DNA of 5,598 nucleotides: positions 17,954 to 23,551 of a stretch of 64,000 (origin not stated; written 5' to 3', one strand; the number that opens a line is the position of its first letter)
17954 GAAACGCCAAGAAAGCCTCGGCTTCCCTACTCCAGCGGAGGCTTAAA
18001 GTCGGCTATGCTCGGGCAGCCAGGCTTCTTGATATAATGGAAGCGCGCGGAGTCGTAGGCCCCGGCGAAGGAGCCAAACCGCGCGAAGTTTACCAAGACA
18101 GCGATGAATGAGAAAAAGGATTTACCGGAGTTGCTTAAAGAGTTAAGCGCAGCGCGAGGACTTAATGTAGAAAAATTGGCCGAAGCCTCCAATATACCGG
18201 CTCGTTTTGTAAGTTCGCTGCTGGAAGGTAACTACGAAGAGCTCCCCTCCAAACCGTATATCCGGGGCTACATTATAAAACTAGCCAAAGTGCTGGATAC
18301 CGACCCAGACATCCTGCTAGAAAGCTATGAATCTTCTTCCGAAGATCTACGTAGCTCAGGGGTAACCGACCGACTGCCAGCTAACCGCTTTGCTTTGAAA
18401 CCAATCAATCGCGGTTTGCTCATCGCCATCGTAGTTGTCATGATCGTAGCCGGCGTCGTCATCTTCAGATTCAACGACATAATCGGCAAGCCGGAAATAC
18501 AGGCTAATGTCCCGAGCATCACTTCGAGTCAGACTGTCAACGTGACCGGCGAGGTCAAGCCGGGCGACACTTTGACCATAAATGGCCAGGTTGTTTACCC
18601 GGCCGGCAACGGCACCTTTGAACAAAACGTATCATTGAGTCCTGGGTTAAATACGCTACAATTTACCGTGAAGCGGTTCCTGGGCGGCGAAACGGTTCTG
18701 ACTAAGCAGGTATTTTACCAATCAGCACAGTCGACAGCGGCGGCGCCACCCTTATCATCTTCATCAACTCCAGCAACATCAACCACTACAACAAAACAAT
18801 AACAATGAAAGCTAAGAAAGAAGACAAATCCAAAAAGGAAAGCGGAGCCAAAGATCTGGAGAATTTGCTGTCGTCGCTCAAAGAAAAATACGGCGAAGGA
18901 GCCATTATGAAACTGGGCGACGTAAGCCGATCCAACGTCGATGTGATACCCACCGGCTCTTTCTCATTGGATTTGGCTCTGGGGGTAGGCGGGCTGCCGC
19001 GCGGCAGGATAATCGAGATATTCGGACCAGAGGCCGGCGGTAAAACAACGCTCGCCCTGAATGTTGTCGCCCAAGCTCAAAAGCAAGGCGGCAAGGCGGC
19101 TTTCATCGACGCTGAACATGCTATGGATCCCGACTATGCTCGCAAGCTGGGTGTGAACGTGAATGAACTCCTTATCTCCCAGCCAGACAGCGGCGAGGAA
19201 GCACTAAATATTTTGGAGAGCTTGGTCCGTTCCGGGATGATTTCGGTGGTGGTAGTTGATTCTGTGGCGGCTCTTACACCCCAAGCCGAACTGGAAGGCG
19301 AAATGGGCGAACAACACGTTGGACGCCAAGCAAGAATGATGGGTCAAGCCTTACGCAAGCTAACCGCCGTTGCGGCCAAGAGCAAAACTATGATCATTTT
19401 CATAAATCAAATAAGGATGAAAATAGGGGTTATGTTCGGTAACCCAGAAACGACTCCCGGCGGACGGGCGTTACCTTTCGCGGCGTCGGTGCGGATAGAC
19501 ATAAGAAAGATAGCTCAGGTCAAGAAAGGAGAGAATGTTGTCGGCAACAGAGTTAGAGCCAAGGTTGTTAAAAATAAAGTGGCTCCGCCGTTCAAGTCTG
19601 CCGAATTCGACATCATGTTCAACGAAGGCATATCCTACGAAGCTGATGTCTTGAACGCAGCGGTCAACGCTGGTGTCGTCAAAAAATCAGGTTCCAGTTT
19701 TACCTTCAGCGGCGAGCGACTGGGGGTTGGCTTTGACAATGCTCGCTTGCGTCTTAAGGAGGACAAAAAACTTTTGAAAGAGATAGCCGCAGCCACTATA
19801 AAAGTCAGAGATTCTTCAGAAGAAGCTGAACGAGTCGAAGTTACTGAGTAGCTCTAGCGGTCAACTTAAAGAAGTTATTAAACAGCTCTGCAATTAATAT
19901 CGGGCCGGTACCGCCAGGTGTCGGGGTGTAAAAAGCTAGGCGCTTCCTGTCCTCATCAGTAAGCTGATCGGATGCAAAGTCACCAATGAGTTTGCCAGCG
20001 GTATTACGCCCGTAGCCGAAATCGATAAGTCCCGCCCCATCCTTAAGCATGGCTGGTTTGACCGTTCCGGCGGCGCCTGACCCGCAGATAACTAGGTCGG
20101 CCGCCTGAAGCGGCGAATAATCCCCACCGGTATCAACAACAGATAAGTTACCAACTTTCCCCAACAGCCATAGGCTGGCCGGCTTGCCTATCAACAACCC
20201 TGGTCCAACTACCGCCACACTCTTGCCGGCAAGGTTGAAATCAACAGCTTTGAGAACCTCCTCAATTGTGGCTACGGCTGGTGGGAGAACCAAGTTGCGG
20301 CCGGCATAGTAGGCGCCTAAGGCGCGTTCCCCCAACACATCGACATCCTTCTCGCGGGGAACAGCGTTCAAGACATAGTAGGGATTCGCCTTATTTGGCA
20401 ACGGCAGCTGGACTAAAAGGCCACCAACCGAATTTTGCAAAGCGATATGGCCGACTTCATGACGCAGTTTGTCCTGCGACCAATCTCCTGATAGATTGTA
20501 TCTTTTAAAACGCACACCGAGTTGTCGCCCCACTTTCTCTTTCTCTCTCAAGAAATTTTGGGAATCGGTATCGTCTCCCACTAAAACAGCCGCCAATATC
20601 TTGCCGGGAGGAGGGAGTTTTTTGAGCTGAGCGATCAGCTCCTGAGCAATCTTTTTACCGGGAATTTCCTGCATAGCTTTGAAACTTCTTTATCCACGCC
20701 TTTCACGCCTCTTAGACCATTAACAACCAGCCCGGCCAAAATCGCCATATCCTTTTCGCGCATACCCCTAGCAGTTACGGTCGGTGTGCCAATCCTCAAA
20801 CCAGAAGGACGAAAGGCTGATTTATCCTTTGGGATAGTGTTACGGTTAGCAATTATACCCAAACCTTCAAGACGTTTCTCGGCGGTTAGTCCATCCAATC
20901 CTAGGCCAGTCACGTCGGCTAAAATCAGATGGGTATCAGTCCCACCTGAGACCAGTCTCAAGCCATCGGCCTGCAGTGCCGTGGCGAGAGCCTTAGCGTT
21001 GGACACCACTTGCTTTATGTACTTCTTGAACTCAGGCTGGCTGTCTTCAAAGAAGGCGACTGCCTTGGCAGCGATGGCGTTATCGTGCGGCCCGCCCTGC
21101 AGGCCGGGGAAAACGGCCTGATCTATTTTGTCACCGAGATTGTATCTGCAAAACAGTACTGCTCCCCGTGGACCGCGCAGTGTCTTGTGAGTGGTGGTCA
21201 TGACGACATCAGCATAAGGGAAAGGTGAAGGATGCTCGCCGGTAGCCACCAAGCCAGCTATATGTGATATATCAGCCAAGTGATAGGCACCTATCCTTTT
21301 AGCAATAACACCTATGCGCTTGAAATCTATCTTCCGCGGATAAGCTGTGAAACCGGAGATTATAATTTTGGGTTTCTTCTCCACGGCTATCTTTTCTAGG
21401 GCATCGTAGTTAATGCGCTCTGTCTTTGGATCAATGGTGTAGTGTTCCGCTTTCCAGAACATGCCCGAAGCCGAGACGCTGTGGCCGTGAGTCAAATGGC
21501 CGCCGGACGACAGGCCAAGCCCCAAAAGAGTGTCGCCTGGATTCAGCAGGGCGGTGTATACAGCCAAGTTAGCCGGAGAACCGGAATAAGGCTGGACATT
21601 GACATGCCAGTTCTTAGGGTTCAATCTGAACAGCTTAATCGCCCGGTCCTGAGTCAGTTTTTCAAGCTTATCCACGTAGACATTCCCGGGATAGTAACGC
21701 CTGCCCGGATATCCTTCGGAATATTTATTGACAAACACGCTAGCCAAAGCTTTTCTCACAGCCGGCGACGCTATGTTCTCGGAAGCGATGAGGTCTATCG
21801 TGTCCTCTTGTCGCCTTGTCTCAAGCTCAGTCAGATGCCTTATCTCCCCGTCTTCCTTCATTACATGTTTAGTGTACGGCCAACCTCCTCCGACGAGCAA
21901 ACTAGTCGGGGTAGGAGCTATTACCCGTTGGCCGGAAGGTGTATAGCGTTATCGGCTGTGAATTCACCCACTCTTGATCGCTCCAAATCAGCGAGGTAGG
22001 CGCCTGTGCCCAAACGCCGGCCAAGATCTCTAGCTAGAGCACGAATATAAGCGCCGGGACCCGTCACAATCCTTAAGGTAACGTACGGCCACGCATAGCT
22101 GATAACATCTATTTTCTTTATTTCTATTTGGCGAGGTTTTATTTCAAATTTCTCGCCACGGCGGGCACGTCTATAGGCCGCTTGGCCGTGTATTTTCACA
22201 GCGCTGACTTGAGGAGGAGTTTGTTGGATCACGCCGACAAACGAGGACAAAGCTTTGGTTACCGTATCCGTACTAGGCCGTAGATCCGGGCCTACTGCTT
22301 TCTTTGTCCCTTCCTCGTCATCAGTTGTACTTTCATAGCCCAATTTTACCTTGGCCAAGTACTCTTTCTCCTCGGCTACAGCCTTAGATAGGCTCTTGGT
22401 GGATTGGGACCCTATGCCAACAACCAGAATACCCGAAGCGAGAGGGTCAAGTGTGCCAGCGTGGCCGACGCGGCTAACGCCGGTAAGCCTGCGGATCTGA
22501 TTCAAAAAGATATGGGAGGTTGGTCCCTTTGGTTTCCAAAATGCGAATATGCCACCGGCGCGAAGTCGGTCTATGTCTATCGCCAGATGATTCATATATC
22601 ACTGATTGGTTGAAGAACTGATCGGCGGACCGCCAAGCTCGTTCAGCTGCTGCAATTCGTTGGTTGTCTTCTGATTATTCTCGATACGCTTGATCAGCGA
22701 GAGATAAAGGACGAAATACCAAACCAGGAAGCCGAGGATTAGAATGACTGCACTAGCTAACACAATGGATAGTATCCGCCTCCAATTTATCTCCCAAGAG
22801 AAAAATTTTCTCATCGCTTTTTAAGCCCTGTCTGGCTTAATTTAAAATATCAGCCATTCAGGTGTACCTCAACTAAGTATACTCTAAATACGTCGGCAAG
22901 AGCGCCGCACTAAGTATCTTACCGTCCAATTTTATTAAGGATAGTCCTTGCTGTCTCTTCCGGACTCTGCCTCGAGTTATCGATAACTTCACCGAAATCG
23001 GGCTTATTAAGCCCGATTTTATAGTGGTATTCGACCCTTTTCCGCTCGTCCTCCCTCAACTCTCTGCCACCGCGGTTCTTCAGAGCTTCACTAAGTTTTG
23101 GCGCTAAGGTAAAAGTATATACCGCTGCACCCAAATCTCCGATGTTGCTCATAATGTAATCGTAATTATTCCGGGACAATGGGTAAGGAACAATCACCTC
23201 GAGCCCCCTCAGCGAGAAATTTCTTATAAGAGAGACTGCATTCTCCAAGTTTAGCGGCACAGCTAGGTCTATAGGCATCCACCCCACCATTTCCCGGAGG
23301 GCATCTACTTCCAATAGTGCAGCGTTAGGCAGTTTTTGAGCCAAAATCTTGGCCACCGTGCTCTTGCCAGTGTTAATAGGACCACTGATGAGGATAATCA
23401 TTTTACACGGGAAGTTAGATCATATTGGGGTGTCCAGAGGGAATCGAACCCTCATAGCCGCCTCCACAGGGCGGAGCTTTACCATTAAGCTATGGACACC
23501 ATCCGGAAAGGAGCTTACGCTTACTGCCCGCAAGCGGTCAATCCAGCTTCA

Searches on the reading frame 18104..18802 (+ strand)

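Call 24: search_protein_families(library=pfam, proteins=[window:18104-18802:+], max_evalue=0.001)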
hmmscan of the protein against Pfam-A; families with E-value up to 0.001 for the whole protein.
window:18104-18802:+ (232 aa): 3 families
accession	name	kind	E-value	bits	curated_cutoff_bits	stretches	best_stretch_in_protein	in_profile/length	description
PF13413.12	HTH_25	-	5.7e-11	42.5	24.6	1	16-69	7-60/62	Helix-turn-helix domain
PF09136.16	Glucodextran_B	-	9.7e-07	29.1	27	1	138-205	12-81/83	Glucodextranase, domain B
PF12733.13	Cadherin-like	-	0.00025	21.9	24.2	1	133-190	19-72/89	Cadherin-like beta sandwich domain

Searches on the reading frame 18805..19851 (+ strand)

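Call 24: search_protein_families(library=pfam, proteins=[window:18805-19851:+], max_evalue=0.001)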
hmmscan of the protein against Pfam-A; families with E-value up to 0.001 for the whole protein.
window:18805-19851:+ (348 aa): 6 families
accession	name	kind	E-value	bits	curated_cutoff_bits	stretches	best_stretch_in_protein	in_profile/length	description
PF00154.27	RecA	-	4.8e-130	433.1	27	1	16-277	1-262/262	recA bacterial DNA recombination protein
PF08423.17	Rad51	-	8.4e-13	48.6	22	1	42-236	2-212/244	Rad51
PF21096.2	RecA_C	-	8.7e-11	42.2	27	1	281-330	2-51/57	RecA C-terminal domain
PF06745.19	ATPase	-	1.2e-06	28.5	26.6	1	49-123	2-78/231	KaiC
PF13401.12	AAA_22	-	8.7e-05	23.3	27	1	68-159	6-98/130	AAA domain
PF13481.12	AAA_25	-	0.00026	21.1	27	0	62-160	28-158/195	AAA domain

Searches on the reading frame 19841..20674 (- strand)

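Call 24: search_protein_families(library=pfam, proteins=[window:19841-20674:-], max_evalue=0.001)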
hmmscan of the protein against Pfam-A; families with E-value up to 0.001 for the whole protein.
window:19841-20674:- (277 aa): 2 families
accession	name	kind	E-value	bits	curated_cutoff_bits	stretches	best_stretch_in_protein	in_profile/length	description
PF02882.25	THF_DHG_CYH_C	-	1e-23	83.9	27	1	119-273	5-157/160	Tetrahydrofolate dehydrogenase/cyclohydrolase, NAD(P)-binding domain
PF00763.28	THF_DHG_CYH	-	1.4e-20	74.2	32.8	1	7-112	4-115/115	Tetrahydrofolate dehydrogenase/cyclohydrolase, catalytic domain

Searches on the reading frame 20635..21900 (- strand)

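Call 24: search_protein_families(library=pfam, proteins=[window:20635-21900:-], max_evalue=0.001)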
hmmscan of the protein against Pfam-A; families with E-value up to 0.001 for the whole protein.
window:20635-21900:- (421 aa): 1 family
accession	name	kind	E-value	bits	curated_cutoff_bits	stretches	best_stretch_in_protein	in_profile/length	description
PF00464.25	SHMT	-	3.3e-155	517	27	1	15-390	3-397/399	Serine hydroxymethyltransferase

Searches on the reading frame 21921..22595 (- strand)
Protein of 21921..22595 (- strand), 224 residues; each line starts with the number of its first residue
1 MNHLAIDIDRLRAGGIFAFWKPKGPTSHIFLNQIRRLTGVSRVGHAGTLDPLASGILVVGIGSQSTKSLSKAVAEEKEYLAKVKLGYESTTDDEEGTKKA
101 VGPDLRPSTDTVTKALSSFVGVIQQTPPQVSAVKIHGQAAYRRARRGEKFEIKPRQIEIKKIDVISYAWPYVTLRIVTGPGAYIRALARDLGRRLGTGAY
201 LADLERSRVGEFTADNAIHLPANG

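Call 24: search_protein_families(library=pfam, proteins=[window:21921-22595:-], max_evalue=0.001)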
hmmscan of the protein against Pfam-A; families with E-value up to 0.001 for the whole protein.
window:21921-22595:- (224 aa): 3 families
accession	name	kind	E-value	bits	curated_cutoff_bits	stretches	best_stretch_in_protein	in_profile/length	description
PF01509.24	TruB_N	-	2e-43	148.7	27.3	1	35-184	1-149/149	TruB family pseudouridylate synthase (N terminal domain)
PF16198.10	TruB_C_2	-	6.2e-07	29.9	29.3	1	185-219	1-35/66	tRNA pseudouridylate synthase B C-terminal domain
PF00849.27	PseudoU_synth_2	-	0.00027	21.6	26.8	1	28-136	24-99/152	RNA pseudouridylate synthase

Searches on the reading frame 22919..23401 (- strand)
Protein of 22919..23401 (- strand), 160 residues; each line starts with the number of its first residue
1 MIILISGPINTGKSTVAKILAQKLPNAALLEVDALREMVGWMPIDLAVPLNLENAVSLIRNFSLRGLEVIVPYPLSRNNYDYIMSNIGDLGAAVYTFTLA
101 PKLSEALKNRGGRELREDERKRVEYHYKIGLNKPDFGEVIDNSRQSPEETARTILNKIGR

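Call 24: search_protein_families(library=pfam, proteins=[window:22919-23401:-], max_evalue=0.001)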
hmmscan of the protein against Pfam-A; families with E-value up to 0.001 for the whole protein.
window:22919-23401:- (160 aa): 3 families
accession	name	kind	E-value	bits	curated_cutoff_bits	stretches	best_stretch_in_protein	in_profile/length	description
PF13238.12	AAA_18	-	0.00011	23.1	29.4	1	3-39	1-32/128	AAA domain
PF02224.24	Cytidylate_kin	-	0.00022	21.5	26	1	3-56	1-53/211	Cytidylate kinase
PF00004.35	AAA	-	0.00079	20.3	21.2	0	3-37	1-34/131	ATPase family associated with various cellular activities (AAA)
